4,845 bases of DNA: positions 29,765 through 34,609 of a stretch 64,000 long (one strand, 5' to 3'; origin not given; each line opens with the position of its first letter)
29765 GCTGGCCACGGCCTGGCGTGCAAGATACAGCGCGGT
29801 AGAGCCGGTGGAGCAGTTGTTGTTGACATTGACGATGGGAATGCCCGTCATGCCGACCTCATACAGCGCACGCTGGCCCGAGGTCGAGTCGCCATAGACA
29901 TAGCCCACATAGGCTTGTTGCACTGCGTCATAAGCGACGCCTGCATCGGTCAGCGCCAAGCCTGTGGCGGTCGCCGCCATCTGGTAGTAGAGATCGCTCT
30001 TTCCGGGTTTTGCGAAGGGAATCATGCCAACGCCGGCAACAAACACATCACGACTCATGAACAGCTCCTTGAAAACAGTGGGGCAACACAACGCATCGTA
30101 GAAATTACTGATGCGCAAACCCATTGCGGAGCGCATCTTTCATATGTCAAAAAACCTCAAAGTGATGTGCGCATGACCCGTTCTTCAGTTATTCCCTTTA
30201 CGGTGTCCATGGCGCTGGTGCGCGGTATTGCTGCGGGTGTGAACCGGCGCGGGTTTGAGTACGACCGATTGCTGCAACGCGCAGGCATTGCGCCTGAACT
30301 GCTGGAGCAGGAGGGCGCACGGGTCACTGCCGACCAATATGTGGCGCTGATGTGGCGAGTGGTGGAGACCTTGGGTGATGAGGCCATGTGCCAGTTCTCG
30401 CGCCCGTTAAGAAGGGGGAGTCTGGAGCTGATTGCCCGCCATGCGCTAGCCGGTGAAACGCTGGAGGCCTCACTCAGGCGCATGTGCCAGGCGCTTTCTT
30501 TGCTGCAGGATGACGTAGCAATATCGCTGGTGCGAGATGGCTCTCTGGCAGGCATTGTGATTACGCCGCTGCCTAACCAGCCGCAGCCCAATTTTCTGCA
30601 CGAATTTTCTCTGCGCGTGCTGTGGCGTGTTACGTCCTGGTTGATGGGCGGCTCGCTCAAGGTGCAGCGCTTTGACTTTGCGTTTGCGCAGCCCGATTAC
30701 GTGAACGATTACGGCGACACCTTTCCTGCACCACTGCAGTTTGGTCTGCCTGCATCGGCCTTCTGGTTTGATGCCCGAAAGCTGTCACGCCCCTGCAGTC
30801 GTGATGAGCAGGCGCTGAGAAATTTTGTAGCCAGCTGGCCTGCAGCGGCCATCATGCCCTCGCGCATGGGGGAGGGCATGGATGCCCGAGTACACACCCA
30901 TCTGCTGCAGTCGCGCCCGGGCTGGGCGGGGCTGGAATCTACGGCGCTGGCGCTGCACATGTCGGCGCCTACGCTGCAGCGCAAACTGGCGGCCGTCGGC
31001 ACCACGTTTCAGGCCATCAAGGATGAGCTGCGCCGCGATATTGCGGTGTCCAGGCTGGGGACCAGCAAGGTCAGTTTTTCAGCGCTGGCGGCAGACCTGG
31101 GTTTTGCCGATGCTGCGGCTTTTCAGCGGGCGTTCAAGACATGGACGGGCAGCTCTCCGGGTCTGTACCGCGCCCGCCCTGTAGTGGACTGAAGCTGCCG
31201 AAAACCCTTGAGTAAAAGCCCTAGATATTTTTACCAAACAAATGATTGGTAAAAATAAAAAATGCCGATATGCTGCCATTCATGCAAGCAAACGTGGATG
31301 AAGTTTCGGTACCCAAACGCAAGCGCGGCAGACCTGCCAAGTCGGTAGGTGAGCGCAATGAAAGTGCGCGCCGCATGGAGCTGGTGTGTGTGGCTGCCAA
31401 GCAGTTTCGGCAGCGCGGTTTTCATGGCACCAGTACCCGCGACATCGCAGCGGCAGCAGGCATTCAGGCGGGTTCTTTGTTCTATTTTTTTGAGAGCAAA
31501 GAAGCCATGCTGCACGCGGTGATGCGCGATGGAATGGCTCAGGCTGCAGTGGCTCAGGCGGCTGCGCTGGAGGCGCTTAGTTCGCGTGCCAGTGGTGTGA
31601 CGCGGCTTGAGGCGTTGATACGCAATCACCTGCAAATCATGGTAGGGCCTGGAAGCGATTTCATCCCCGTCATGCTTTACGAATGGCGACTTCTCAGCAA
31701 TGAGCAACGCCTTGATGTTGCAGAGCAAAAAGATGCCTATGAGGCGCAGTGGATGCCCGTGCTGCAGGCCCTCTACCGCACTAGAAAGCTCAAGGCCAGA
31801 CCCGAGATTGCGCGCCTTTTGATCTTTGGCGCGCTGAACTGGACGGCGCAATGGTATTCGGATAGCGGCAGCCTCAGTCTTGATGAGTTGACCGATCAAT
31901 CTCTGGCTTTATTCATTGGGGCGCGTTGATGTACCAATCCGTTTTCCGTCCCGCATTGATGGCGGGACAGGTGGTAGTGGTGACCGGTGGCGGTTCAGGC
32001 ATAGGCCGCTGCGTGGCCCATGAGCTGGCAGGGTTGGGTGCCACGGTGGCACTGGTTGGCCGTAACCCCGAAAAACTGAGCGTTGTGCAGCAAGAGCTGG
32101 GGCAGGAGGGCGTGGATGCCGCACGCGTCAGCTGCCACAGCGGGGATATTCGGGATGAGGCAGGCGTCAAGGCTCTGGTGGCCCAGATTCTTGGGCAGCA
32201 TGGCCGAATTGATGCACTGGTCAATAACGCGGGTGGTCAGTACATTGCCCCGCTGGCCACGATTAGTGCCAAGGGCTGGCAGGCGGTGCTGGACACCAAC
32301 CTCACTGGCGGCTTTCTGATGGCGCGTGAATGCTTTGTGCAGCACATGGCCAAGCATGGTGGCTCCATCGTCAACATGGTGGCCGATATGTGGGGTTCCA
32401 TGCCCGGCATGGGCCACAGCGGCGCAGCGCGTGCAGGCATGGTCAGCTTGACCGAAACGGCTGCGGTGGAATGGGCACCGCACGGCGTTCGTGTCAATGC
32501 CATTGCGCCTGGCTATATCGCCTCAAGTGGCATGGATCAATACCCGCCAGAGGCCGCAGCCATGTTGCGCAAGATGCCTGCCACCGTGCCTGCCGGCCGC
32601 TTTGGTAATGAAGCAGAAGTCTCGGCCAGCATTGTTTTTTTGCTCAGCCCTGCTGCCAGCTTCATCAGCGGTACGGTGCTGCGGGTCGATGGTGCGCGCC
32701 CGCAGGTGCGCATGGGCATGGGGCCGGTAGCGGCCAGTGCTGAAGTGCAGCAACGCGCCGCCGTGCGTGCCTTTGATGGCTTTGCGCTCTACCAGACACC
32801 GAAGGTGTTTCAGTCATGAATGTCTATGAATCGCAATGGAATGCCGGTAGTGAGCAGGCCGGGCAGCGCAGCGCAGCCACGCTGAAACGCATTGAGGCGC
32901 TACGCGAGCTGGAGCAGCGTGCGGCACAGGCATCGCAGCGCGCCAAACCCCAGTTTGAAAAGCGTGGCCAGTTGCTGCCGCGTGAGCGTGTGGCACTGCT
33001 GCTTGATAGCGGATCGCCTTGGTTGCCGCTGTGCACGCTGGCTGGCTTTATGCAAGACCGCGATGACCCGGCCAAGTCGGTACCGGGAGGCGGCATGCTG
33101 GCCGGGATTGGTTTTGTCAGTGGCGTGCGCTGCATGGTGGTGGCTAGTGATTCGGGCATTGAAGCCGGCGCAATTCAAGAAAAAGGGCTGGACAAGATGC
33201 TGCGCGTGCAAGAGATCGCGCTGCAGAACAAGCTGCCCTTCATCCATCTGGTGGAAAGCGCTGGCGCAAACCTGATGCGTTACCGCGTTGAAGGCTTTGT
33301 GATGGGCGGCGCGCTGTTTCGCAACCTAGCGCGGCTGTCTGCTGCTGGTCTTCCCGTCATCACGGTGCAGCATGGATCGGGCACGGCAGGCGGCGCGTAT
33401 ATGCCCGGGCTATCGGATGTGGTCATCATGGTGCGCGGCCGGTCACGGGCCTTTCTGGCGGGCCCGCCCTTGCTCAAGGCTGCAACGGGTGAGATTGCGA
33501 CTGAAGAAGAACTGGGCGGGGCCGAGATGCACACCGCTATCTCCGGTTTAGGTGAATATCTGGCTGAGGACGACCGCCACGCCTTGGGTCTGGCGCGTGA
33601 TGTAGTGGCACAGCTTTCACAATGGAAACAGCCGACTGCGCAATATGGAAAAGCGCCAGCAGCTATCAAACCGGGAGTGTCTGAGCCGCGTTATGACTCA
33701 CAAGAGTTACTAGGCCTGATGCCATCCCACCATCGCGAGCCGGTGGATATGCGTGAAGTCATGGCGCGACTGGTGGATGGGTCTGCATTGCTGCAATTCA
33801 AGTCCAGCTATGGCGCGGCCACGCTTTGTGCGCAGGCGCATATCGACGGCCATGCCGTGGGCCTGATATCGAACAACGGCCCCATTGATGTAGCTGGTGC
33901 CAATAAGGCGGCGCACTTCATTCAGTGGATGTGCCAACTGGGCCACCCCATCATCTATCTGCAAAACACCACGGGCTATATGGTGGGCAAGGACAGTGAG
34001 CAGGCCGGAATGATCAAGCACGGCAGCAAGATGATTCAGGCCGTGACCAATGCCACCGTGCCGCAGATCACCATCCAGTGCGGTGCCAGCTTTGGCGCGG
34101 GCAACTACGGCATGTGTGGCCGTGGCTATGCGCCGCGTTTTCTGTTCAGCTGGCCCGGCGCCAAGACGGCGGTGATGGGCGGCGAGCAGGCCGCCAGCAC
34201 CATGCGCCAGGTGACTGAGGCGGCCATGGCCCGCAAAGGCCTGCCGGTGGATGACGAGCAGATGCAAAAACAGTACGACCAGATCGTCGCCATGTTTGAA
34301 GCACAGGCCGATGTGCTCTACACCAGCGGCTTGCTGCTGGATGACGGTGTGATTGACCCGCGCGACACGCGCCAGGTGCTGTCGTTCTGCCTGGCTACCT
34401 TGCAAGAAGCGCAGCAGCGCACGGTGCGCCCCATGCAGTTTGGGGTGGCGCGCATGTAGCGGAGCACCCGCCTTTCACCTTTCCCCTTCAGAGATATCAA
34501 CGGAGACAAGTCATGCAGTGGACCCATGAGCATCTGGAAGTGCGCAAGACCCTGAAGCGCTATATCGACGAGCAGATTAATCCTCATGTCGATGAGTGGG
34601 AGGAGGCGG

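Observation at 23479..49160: Two gapless-alignable 101 bp elements bracket the 25 kb catabolic region as direct repeats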

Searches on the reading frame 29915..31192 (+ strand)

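Call 90: search_protein_families(library=pfam, proteins=[window:29915-31192:+], max_evalue=0.00001)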
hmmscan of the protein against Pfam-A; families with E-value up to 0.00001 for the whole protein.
window:29915-31192:+ (425 aa): 2 families
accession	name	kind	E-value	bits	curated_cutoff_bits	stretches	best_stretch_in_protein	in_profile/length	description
PF12625.12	Arabinose_bd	-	1.7e-36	126.5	27.6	1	113-293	1-184/185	Arabinose-binding domain of AraC transcription regulator, N-term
PF12833.13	HTH_18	-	2.2e-14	53.9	33.6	1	344-421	2-80/80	Helix-turn-helix domain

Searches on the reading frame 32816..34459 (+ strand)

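Call 90: search_protein_families(library=pfam, proteins=[window:32816-34459:+], max_evalue=0.00001)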
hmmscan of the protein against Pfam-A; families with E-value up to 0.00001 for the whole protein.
window:32816-34459:+ (547 aa): 2 families
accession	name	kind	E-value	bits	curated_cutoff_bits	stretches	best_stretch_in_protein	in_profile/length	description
PF01039.27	Carboxyl_trans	-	5.7e-114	381.9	22.3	1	49-534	4-483/493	Carboxyl transferase domain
PF03255.19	ACCA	-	5.8e-10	39.3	23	1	94-206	94-213/310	Acetyl co-enzyme A carboxylase carboxyltransferase-like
